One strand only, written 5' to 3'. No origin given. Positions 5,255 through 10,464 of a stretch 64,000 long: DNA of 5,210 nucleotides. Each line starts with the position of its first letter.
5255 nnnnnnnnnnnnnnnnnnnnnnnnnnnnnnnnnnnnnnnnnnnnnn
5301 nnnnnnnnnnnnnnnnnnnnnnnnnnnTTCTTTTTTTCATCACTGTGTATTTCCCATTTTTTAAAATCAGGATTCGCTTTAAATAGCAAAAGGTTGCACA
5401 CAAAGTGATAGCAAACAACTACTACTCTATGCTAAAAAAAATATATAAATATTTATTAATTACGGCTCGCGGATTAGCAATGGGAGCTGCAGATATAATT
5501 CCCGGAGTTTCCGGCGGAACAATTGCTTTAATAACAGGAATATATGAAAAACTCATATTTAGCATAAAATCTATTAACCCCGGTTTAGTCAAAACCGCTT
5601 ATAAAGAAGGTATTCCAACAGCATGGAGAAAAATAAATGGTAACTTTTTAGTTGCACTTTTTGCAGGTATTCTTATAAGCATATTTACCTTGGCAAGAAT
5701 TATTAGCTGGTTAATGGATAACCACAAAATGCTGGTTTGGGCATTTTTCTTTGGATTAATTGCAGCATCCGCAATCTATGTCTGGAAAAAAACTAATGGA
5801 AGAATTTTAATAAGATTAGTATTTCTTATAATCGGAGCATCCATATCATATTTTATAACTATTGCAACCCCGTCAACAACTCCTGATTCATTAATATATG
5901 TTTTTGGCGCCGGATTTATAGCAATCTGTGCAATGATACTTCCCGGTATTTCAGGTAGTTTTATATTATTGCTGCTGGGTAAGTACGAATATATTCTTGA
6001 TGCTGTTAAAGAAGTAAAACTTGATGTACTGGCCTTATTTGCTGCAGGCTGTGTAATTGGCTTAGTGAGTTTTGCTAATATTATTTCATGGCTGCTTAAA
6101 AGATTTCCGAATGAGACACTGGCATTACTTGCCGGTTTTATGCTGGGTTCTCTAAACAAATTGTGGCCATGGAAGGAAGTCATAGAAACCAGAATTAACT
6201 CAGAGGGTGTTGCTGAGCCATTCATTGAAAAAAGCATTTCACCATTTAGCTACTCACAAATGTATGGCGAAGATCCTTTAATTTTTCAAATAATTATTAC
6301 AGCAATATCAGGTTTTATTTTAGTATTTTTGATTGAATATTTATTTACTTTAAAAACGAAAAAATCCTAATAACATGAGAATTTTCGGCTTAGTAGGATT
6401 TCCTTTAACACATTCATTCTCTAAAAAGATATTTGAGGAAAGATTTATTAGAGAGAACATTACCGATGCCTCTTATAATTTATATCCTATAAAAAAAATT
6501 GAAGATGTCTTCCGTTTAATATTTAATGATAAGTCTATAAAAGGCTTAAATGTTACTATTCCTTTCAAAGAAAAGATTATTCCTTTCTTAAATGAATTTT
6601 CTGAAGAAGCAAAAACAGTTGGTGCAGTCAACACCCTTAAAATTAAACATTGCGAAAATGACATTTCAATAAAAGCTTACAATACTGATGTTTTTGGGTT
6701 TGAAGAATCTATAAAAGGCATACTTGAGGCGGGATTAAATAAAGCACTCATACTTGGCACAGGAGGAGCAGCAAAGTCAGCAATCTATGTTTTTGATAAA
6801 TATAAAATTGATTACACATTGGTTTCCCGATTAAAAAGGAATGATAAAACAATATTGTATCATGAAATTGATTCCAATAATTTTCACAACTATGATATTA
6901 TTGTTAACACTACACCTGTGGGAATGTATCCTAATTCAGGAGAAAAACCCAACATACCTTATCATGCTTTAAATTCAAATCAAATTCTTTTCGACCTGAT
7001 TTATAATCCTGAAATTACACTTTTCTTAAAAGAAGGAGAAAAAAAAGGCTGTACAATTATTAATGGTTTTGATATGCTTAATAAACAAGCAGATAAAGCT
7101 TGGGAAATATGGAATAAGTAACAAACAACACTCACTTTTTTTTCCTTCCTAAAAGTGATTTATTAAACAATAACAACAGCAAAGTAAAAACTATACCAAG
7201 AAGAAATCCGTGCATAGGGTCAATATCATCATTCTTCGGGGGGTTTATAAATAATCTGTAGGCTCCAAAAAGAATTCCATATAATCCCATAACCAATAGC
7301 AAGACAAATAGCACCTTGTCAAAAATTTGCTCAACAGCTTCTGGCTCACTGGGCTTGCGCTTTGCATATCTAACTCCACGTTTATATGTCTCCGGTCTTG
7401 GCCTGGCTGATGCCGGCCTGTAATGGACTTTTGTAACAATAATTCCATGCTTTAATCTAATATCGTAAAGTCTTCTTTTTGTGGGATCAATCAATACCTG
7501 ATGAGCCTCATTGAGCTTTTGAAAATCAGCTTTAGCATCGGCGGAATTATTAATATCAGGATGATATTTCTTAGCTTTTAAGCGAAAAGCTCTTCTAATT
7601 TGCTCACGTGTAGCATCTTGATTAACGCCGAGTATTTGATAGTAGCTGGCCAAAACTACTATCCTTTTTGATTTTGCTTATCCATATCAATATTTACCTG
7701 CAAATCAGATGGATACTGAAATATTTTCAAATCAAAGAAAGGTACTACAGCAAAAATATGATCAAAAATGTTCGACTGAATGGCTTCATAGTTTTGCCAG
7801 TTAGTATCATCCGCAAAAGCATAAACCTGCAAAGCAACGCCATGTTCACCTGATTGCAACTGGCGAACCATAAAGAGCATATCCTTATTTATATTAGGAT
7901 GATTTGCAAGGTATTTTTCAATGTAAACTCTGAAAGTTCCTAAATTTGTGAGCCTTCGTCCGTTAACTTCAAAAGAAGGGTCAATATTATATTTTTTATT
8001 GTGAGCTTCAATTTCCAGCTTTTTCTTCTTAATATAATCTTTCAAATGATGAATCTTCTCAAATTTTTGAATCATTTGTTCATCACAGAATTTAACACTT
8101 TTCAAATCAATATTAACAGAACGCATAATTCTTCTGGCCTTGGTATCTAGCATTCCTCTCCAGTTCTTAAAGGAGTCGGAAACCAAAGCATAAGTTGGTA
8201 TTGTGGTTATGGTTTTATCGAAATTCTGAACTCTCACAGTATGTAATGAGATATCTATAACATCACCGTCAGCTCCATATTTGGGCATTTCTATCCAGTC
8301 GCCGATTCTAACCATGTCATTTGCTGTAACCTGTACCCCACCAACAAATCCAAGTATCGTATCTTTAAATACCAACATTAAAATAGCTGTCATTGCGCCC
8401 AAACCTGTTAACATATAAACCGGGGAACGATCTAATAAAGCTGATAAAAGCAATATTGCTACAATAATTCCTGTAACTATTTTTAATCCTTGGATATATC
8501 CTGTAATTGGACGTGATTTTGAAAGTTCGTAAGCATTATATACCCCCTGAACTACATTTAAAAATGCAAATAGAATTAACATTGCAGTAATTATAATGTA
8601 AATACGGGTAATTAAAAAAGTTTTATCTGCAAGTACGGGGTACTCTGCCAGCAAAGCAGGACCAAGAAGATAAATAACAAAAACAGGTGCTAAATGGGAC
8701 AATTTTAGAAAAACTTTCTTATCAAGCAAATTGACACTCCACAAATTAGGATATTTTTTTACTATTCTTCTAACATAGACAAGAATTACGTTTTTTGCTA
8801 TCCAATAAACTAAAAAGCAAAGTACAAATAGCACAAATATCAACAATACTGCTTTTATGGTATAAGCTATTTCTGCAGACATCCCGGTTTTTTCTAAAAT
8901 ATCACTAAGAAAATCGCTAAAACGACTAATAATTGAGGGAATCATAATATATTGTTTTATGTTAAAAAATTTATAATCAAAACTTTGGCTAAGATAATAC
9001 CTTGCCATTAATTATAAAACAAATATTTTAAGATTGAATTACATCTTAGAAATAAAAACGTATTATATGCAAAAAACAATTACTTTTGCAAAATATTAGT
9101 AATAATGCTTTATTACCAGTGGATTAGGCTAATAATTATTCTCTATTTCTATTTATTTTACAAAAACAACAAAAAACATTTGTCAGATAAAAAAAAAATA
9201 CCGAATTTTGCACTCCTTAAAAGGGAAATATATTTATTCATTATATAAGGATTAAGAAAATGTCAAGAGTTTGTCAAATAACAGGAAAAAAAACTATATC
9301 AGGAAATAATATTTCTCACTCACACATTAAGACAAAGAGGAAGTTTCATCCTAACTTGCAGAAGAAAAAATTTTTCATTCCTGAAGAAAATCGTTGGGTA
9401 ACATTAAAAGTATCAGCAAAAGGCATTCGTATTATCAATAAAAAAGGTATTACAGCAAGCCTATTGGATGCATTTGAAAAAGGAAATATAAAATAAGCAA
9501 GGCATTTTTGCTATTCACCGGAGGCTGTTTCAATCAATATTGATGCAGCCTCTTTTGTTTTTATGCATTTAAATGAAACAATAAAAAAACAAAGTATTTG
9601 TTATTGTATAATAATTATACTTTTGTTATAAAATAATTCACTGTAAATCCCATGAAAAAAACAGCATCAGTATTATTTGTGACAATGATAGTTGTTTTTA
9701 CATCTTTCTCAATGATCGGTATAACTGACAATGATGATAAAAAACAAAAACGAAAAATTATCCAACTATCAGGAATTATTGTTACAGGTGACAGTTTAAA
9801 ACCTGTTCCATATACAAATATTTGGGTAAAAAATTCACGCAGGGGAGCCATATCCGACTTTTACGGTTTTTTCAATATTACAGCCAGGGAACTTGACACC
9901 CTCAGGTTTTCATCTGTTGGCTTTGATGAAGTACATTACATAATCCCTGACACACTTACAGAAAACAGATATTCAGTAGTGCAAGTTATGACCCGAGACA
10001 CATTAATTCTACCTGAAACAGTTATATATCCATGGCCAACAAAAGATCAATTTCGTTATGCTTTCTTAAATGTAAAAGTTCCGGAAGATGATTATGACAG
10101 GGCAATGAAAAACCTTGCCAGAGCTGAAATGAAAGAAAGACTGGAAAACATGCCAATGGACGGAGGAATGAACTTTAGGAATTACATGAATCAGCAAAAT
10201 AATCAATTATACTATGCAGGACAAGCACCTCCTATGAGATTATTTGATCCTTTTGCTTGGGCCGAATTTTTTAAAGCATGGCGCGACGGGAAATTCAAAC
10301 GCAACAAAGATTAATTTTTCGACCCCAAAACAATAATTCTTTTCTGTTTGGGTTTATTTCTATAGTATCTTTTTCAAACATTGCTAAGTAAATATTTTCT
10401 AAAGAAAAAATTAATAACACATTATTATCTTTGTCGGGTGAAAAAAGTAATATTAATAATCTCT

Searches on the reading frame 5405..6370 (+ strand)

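Call 52: search_protein_families(library=pfam, proteins=[window:5405-6370:+], max_evalue=0.00001)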
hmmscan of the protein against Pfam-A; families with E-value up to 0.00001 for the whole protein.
window:5405-6370:+ (321 aa): 1 family
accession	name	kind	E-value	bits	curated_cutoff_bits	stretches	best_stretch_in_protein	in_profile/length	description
PF04018.18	VCA0040-like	-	2.4e-97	325.8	26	1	26-268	1-243/246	Undecaprenyl phosphate translocase-like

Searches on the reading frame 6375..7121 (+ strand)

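Call 52: search_protein_families(library=pfam, proteins=[window:6375-7121:+], max_evalue=0.00001)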
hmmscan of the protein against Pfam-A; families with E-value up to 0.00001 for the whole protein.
window:6375-7121:+ (248 aa): 1 family
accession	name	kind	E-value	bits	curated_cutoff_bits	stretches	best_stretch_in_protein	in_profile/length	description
PF08501.16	Shikimate_dh_N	-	3.6e-19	69.2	27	1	6-88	1-83/83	Shikimate dehydrogenase substrate binding domain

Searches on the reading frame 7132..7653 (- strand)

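Call 52: search_protein_families(library=pfam, proteins=[window:7132-7653:-], max_evalue=0.00001)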
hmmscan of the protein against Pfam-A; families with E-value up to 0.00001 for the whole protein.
window:7132-7653:- (173 aa): 1 family
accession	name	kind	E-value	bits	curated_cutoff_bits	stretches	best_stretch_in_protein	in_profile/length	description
PF00226.36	DnaJ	-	5.4e-23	81.3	27.8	1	3-64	1-63/63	DnaJ domain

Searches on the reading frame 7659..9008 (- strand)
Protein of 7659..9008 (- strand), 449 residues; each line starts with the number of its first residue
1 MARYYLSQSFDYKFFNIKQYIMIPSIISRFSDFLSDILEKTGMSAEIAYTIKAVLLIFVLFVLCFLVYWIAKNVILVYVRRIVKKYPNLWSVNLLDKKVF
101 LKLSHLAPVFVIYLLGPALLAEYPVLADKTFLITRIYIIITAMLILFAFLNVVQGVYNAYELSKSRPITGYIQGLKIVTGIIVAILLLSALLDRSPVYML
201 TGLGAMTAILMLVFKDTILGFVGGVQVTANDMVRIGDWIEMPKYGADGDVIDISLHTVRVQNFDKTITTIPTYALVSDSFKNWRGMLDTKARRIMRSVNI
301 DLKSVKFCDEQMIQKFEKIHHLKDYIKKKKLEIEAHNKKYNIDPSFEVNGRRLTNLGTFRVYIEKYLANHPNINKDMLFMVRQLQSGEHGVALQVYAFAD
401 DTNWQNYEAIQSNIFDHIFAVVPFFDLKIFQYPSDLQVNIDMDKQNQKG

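Call 52: search_protein_families(library=pfam, proteins=[window:7659-9008:-], max_evalue=0.00001)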
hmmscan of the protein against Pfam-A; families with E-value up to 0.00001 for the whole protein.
window:7659-9008:- (449 aa): 1 family
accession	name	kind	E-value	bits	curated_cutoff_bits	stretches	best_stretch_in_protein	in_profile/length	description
PF00924.24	MS_channel_2nd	-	1.2e-16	61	20.2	1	216-284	1-67/68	Mechanosensitive ion channel, beta-domain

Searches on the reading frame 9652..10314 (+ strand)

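Call 52: search_protein_families(library=pfam, proteins=[window:9652-10314:+], max_evalue=0.00001)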
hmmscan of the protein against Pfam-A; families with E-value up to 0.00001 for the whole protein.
window:9652-10314:+ (220 aa): 1 family
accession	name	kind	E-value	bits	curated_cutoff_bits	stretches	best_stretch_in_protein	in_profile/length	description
PF13715.12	CarbopepD_reg_2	-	4e-09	36.8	32.2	1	39-124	1-87/88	CarboxypepD_reg-like domain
